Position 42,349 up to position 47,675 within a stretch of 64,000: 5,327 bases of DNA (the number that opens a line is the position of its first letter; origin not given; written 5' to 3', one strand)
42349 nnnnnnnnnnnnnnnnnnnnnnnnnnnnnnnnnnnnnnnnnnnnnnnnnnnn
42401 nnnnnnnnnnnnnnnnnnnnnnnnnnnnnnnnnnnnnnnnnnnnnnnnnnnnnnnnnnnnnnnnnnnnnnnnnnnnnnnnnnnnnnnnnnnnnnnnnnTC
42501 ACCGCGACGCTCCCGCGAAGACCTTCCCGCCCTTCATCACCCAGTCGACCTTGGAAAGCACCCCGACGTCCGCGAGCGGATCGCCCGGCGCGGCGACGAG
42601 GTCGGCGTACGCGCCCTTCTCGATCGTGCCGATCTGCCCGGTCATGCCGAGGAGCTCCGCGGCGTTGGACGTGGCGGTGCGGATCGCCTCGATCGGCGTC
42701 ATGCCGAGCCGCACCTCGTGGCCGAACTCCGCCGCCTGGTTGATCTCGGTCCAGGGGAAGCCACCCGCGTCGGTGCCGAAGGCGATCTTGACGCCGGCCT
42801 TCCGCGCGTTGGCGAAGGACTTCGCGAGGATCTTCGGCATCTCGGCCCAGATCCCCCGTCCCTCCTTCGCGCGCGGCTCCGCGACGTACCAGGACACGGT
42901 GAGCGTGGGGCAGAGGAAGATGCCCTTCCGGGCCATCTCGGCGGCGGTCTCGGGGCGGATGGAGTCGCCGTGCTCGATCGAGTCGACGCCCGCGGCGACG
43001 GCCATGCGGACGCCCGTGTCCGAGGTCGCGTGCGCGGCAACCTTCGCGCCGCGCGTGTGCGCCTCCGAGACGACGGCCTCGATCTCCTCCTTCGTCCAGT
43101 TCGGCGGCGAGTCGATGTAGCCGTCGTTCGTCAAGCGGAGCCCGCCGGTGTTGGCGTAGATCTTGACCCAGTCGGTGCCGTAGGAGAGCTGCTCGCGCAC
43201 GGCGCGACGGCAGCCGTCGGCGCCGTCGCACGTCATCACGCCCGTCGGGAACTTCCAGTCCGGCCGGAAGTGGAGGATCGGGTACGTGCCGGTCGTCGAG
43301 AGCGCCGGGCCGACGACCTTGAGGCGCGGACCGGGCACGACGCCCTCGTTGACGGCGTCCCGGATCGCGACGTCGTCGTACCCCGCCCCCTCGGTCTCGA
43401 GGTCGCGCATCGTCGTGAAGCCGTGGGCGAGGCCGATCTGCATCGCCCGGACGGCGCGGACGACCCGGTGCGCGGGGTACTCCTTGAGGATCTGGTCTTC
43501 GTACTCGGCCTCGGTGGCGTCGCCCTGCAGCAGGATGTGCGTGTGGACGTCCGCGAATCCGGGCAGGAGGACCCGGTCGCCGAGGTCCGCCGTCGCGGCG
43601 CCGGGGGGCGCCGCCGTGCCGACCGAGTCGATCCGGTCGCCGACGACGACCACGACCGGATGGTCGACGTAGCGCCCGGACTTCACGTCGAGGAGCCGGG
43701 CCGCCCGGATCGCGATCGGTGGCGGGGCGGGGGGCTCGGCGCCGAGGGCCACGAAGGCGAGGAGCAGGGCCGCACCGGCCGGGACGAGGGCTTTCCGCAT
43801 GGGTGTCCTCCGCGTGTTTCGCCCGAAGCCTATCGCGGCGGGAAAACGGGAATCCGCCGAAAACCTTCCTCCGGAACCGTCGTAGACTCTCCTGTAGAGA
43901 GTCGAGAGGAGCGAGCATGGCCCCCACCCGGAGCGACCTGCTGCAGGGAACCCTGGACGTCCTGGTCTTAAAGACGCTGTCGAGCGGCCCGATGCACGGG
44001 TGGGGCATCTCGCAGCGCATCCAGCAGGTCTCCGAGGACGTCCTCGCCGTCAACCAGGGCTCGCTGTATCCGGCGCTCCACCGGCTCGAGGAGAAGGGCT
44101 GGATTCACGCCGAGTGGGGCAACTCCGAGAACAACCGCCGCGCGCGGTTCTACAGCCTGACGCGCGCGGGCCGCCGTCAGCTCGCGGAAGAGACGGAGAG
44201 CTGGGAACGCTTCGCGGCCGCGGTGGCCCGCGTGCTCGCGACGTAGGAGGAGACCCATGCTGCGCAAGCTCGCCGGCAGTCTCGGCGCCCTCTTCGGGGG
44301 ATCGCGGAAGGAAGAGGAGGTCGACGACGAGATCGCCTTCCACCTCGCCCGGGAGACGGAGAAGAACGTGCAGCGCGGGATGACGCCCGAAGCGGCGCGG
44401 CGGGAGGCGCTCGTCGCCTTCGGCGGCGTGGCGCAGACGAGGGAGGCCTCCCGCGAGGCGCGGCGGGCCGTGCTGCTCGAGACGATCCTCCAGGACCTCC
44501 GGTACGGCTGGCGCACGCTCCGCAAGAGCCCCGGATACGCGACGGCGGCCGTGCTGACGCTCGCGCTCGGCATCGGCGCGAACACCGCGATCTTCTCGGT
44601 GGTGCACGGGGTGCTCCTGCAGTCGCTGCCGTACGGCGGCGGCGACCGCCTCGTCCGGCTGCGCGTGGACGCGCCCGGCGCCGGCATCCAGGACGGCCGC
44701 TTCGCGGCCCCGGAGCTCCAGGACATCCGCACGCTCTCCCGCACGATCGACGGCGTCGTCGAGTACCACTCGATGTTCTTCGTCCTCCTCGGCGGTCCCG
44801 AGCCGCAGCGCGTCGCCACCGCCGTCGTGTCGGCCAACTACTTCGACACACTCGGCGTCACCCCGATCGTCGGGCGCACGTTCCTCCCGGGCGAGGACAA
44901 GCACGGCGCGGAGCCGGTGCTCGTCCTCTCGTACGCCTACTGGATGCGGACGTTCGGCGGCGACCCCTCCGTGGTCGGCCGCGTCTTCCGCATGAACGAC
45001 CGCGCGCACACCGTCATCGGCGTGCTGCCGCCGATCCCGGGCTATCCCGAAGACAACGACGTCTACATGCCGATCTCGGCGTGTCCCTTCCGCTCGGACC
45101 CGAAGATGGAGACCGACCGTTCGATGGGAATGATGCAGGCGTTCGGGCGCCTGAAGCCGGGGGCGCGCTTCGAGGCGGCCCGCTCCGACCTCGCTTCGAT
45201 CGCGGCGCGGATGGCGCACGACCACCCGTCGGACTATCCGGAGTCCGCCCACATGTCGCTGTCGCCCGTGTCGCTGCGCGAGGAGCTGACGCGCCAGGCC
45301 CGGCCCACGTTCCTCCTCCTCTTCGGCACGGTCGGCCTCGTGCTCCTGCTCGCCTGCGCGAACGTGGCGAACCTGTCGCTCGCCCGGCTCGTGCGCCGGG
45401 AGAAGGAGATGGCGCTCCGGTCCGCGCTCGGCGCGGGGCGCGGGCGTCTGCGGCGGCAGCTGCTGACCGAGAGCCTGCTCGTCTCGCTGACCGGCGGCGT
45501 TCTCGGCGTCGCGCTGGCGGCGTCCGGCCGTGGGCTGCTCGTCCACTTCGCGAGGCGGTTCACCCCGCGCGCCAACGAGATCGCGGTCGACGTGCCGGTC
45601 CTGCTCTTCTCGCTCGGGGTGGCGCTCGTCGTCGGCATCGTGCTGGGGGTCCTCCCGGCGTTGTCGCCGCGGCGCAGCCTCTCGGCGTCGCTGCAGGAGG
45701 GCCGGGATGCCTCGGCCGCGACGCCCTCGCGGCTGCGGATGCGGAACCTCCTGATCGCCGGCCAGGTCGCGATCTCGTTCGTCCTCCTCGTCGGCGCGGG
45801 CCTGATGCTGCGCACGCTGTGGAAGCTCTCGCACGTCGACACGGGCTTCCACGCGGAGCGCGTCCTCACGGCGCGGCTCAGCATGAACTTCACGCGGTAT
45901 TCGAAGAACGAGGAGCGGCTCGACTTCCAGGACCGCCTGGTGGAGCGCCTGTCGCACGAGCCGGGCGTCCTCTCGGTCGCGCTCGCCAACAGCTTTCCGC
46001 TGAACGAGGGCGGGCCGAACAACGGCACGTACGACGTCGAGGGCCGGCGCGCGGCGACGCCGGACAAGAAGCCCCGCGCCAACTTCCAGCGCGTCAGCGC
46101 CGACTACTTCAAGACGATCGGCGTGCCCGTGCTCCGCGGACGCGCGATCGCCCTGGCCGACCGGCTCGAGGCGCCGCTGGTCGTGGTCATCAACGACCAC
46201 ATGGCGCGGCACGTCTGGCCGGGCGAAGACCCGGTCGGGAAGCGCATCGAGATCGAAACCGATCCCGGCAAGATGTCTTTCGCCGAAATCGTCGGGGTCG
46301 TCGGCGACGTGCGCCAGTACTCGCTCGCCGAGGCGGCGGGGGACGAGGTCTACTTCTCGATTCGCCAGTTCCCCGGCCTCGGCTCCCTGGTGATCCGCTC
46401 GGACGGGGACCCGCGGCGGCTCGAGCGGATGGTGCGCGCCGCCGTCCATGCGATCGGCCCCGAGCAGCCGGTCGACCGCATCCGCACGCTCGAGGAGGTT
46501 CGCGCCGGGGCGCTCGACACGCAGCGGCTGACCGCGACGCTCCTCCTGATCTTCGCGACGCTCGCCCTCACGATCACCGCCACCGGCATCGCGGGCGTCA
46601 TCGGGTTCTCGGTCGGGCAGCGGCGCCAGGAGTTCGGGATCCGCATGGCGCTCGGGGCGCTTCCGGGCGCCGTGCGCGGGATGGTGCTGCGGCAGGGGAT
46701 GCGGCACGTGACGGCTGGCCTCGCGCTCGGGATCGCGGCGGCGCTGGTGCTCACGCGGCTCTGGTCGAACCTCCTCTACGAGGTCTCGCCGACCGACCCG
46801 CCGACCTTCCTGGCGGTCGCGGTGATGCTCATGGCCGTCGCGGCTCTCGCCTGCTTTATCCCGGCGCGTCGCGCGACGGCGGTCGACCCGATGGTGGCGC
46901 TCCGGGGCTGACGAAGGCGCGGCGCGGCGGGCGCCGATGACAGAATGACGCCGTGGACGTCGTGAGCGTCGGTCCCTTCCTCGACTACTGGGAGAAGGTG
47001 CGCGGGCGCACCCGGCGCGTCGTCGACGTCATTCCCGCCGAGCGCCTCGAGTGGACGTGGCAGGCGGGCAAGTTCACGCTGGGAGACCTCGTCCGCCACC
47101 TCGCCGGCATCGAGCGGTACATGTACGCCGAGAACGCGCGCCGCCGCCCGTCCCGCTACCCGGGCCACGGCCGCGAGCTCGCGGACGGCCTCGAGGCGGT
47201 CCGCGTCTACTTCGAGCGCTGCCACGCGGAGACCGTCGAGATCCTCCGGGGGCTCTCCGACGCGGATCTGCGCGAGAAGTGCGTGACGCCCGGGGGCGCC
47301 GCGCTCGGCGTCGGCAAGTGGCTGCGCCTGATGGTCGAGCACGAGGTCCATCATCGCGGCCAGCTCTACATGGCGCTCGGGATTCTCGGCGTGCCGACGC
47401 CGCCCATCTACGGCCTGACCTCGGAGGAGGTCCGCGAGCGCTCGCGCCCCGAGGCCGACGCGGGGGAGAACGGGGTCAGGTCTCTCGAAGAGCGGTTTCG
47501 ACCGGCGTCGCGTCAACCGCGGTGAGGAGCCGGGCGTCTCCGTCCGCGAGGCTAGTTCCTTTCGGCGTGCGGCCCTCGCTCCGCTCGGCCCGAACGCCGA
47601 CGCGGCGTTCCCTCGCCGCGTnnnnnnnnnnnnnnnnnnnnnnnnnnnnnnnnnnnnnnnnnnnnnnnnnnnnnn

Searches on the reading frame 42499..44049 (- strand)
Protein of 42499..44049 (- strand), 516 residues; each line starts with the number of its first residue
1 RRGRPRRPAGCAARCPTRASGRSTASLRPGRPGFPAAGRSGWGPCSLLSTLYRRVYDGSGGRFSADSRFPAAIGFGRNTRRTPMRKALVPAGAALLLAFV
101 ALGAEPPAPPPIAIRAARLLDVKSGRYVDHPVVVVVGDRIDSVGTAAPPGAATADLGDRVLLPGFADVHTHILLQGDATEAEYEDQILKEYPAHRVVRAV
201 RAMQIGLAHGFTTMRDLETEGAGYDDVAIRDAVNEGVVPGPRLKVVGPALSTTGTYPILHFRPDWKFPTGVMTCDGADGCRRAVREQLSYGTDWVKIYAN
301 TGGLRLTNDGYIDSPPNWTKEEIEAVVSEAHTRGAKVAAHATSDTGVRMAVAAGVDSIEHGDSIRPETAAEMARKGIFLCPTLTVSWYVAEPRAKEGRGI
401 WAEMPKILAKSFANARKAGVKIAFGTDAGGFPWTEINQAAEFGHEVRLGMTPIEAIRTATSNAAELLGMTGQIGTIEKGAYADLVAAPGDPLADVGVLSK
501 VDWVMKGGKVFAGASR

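Call 26: search_protein_families(library=pfam, proteins=[window:42499-44049:-], max_evalue=0.00001)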
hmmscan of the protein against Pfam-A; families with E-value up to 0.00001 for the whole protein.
window:42499-44049:- (516 aa): 2 families
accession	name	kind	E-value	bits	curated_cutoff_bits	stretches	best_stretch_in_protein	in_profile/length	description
PF01979.26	Amidohydro_1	-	2.2e-39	136.1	25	1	160-510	1-344/345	Amidohydrolase family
PF07969.17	Amidohydro_3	-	8.3e-22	78.7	29.7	1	306-492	247-449/472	Amidohydrolase family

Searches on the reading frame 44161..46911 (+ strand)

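Call 26: search_protein_families(library=pfam, proteins=[window:44161-46911:+], max_evalue=0.00001)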
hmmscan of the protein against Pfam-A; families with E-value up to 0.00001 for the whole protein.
window:44161-46911:+ (916 aa): 2 families
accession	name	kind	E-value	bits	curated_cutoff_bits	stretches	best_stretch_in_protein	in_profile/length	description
PF12704.14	MacB_PCD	-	8.4e-35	121.4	27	2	130-345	4-205/207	MacB-like periplasmic core domain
PF02687.27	FtsX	-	1.1e-25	90.5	25.5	2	391-502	4-114/120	FtsX-like permease C-terminal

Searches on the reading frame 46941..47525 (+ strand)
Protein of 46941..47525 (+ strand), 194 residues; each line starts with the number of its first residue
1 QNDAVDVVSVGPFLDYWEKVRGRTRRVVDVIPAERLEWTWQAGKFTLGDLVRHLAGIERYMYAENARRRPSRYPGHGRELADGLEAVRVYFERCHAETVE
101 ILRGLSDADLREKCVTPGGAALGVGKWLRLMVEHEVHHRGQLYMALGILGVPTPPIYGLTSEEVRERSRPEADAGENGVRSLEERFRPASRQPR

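Call 26: search_protein_families(library=pfam, proteins=[window:46941-47525:+], max_evalue=0.00001)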
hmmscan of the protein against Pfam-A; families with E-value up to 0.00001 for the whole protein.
window:46941-47525:+ (194 aa): 2 families
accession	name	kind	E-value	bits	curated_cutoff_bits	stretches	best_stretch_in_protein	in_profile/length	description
PF12867.12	DinB_2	-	2.2e-17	64.1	24.8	1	17-142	2-128/128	DinB superfamily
PF05163.17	DinB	-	2.2e-17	63.9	23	1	12-165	7-161/165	DinB family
